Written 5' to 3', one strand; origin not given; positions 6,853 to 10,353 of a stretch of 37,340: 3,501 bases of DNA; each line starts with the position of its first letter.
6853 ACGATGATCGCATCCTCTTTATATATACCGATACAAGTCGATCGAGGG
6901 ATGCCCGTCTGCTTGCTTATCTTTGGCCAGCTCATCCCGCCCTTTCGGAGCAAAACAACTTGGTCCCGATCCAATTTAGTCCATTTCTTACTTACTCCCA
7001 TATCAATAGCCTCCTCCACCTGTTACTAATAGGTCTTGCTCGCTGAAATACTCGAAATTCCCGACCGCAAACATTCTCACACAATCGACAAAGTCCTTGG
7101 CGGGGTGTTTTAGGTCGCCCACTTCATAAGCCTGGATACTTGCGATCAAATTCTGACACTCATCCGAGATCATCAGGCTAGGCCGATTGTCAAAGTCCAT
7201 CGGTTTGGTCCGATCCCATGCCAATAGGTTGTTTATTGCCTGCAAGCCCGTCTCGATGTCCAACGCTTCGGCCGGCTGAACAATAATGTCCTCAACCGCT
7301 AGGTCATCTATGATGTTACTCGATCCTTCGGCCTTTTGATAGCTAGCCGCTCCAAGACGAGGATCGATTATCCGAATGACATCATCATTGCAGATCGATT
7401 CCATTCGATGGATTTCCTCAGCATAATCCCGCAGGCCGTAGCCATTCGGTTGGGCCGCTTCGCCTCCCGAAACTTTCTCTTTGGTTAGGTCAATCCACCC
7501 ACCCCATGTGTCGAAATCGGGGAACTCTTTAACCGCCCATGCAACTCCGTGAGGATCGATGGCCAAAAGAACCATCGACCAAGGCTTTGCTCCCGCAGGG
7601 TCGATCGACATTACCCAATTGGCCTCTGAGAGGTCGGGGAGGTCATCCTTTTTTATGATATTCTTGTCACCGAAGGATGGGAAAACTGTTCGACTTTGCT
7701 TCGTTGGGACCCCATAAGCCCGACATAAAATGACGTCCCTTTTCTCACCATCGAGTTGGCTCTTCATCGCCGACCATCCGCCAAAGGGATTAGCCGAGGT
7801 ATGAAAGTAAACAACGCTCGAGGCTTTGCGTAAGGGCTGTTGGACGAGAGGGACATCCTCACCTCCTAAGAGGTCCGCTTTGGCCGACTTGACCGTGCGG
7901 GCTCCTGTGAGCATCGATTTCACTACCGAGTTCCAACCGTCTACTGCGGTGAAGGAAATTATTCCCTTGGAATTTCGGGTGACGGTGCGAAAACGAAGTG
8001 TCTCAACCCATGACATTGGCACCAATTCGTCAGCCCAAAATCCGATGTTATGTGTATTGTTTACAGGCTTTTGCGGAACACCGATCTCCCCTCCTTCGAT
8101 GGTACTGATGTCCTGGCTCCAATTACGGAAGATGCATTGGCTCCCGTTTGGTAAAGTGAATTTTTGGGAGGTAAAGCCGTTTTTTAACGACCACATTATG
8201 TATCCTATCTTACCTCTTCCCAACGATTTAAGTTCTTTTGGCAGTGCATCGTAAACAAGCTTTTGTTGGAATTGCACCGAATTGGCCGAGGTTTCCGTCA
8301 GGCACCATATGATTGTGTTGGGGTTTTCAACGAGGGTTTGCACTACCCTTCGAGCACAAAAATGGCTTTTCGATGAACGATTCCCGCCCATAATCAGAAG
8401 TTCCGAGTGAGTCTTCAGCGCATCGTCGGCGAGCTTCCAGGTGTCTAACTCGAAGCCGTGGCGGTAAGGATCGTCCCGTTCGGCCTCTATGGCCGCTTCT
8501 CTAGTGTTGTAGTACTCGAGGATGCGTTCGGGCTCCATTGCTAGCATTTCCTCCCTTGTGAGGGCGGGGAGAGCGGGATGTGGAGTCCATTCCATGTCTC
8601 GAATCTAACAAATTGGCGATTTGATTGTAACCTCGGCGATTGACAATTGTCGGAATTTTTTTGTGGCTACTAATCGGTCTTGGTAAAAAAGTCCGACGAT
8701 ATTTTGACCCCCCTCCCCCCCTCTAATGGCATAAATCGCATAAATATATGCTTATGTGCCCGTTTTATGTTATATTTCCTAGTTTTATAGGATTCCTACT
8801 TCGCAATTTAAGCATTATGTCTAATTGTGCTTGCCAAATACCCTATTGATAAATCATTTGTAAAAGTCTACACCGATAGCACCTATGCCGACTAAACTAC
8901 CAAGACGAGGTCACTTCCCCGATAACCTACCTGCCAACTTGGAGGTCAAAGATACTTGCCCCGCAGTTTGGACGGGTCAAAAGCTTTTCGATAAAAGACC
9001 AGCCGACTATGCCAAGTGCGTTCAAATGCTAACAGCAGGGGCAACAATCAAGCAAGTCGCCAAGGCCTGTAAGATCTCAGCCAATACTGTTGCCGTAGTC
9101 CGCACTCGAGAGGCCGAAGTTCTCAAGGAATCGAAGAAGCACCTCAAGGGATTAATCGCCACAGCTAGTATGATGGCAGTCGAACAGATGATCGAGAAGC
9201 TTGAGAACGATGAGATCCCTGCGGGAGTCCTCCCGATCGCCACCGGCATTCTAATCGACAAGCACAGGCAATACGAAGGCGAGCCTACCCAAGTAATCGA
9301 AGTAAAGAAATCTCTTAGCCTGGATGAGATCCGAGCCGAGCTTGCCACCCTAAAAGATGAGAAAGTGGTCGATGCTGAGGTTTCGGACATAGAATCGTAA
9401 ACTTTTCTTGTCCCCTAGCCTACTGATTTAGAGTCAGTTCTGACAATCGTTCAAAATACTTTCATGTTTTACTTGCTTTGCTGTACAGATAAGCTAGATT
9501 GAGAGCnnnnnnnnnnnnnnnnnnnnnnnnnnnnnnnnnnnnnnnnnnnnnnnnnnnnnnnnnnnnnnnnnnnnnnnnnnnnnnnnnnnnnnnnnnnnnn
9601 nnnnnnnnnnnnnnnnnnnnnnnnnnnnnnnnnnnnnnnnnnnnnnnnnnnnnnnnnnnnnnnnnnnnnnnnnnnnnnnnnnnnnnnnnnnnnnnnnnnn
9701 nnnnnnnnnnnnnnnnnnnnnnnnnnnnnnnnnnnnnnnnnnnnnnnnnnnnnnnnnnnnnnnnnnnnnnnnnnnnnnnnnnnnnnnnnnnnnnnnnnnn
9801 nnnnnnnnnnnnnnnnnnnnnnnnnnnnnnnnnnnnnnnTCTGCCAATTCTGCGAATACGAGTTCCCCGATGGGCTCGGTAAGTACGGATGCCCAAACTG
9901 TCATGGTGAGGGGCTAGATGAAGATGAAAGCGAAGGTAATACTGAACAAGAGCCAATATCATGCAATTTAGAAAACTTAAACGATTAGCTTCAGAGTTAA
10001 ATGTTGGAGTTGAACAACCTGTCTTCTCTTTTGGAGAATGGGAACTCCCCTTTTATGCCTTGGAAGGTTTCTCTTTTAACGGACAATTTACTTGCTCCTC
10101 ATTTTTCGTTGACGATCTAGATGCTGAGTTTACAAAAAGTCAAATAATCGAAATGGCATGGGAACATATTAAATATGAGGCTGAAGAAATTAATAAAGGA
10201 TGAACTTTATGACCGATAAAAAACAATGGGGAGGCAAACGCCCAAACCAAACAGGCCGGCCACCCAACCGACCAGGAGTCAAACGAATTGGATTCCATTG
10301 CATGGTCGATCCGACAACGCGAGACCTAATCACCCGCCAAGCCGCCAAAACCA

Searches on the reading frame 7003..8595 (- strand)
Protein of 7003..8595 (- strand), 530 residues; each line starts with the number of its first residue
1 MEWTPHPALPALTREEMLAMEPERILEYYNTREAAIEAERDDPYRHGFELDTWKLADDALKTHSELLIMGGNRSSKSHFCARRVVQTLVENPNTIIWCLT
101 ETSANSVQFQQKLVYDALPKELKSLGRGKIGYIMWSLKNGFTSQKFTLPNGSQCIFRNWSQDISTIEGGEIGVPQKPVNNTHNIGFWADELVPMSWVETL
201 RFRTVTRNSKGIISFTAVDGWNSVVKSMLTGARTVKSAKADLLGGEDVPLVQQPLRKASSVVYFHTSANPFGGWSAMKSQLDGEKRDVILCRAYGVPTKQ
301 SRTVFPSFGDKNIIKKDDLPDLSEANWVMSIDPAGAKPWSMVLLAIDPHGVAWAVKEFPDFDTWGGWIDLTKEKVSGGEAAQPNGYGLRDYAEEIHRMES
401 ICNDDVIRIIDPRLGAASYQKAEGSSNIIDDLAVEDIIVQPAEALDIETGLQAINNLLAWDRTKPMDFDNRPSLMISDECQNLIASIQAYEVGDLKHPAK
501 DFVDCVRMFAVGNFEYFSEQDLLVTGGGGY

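Call 9: search_protein_families(library=pfam, proteins=[window:7003-8595:-], max_evalue=0.01)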
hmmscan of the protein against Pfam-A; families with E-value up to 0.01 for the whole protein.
window:7003-8595:- (530 aa): 1 family
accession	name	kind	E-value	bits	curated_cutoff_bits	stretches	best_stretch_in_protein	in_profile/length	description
PF03237.21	Terminase_6N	-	0.0068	16.5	22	0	67-306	1-209/215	Terminase large subunit, T4likevirus-type, N-terminal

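Call 10: search_protein_families(library=phrogs, proteins=[window:7003-8595:-], max_evalue=0.001)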
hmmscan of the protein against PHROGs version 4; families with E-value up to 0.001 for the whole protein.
window:7003-8595:- (530 aa): 1 family
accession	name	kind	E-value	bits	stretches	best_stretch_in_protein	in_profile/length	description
phrog_2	-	head and packaging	2.9e-10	40.6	1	24-471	231-550/807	terminase large subunit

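Call 42: search_dna_similar(query=window:7003-8595:-, collection=phages, mode=protein, max_rows=12)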
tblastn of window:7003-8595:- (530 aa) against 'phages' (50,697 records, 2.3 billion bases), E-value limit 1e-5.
Records with a match: 1; places in all: 1; records where one place covers at least 80% of the query: 1.
Best place of each record, by identity: <60% 1.
By first word of the organism name: Phage 1.
By host as written in the record: - 1.
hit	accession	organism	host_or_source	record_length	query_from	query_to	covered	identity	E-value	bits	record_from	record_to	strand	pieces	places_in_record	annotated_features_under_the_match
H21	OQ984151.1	Phage C75C1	-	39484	1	530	100%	32.0%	5e-81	281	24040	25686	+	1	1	hypothetical protein (x2)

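Call 56: get_annotated_region(hit=H21, flank=6000)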
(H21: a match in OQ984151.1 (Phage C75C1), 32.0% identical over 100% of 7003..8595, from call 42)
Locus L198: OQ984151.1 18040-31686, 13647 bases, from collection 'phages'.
description: Phage C75C1, complete genome.
organism: Phage C75C1 (NCBI taxid 3053737)
taxonomy: Viruses; Duplodnaviria; Heunggongvirae; Uroviricota; Caudoviricetes
host: -; source: -; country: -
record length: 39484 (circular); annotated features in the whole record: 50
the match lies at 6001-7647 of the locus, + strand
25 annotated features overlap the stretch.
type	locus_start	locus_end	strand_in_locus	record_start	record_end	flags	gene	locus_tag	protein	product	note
CDS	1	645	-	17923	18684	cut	-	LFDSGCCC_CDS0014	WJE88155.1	exonuclease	-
CDS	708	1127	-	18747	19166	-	-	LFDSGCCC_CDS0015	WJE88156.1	replication initiation protein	-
CDS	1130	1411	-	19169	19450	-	-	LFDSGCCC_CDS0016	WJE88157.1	hypothetical protein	-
CDS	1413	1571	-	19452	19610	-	-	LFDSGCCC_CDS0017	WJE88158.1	hypothetical protein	-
CDS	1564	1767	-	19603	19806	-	-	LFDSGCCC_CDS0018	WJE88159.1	hypothetical protein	-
CDS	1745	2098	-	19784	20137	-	-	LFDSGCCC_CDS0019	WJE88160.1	hypothetical protein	-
CDS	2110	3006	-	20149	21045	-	-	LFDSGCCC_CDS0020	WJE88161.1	gamma-glutamyl cyclotransferase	-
CDS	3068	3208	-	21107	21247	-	-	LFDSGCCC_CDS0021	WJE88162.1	hypothetical protein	-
CDS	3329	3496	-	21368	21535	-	-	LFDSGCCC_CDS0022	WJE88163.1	hypothetical protein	-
CDS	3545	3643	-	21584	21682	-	-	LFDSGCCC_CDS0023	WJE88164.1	hypothetical protein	-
CDS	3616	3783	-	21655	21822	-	-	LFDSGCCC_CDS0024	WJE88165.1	hypothetical protein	-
CDS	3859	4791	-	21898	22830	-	-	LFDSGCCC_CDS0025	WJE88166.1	amidoligase enzyme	-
CDS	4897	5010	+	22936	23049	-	-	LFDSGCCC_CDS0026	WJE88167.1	hypothetical protein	-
CDS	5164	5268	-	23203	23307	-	-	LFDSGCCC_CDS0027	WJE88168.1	hypothetical protein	-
CDS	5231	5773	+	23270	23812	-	-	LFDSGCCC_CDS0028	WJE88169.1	hypothetical protein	-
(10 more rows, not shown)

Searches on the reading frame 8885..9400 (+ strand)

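Call 9: search_protein_families(library=pfam, proteins=[window:8885-9400:+], max_evalue=0.01)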
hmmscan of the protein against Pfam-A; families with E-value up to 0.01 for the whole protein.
window:8885-9400:+ (171 aa): 5 families
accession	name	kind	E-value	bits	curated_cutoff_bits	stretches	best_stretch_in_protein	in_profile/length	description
PF00196.25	GerE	-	0.00023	21.2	23.5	1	45-74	10-39/57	Bacterial regulatory proteins, luxR family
PF13384.12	HTH_23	-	0.00093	19.4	24.6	1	44-75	9-40/50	Homeodomain-like domain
PF02796.21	HTH_7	-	0.0035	17.9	23.8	1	41-69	10-38/45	Helix-turn-helix domain of resolvase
PF13542.12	HTH_Tnp_ISL3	-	0.0069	16.3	27.4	0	43-69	18-43/51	Helix-turn-helix domain of transposase family ISL3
PF10975.14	DUF2802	-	0.0071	16.9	33.5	0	39-66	30-57/68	Protein of unknown function (DUF2802)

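Call 10: search_protein_families(library=phrogs, proteins=[window:8885-9400:+], max_evalue=0.001)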
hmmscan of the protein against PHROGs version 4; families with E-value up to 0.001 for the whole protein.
window:8885-9400:+ (171 aa): 0 families

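Call 92: search_protein_families(library=ncbifam, proteins=[window:8885-9400:+], max_evalue=1)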
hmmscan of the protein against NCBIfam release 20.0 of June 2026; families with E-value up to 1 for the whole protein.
window:8885-9400:+ (171 aa): 4 families
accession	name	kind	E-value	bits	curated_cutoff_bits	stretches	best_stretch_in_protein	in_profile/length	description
NF011212.0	PRK14619.1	equivalog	0.01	15.1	377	1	44-120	6-82/309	NAD(P)H-dependent glycerol-3-phosphate dehydrogenase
TIGR02894.1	DNA_bind_RsfA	subfamily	0.017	15.3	126.45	1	52-110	37-93/161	RsfA family transcriptional regulator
NF033558.1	transpos_IS1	equivalog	0.089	12.7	100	1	41-74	44-78/199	IS1 family transposase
NF003262.0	PRK04233.1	equivalog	0.11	12.6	204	0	38-82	14-55/129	hypothetical protein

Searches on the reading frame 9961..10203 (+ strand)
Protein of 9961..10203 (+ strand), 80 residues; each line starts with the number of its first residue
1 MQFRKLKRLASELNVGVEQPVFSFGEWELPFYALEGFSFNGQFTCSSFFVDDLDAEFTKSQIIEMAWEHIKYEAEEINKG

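Call 9: search_protein_families(library=pfam, proteins=[window:9961-10203:+], max_evalue=0.01)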
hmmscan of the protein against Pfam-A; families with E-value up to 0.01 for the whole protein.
window:9961-10203:+ (80 aa): 0 families

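Call 10: search_protein_families(library=phrogs, proteins=[window:9961-10203:+], max_evalue=0.001)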
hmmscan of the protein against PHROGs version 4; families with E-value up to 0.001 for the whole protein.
window:9961-10203:+ (80 aa): 0 families

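Call 92: search_protein_families(library=ncbifam, proteins=[window:9961-10203:+], max_evalue=1)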
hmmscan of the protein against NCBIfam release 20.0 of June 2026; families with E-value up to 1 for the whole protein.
window:9961-10203:+ (80 aa): 1 family
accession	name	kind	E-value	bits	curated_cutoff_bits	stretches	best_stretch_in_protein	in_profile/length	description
NF008866.0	PRK11899.1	equivalog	0.19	11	359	1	28-77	220-267/283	prephenate dehydratase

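Call 93: search_protein_families(library=pfam, proteins=[window:9961-10203:+], max_evalue=5)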
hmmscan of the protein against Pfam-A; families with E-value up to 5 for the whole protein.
window:9961-10203:+ (80 aa): 0 families
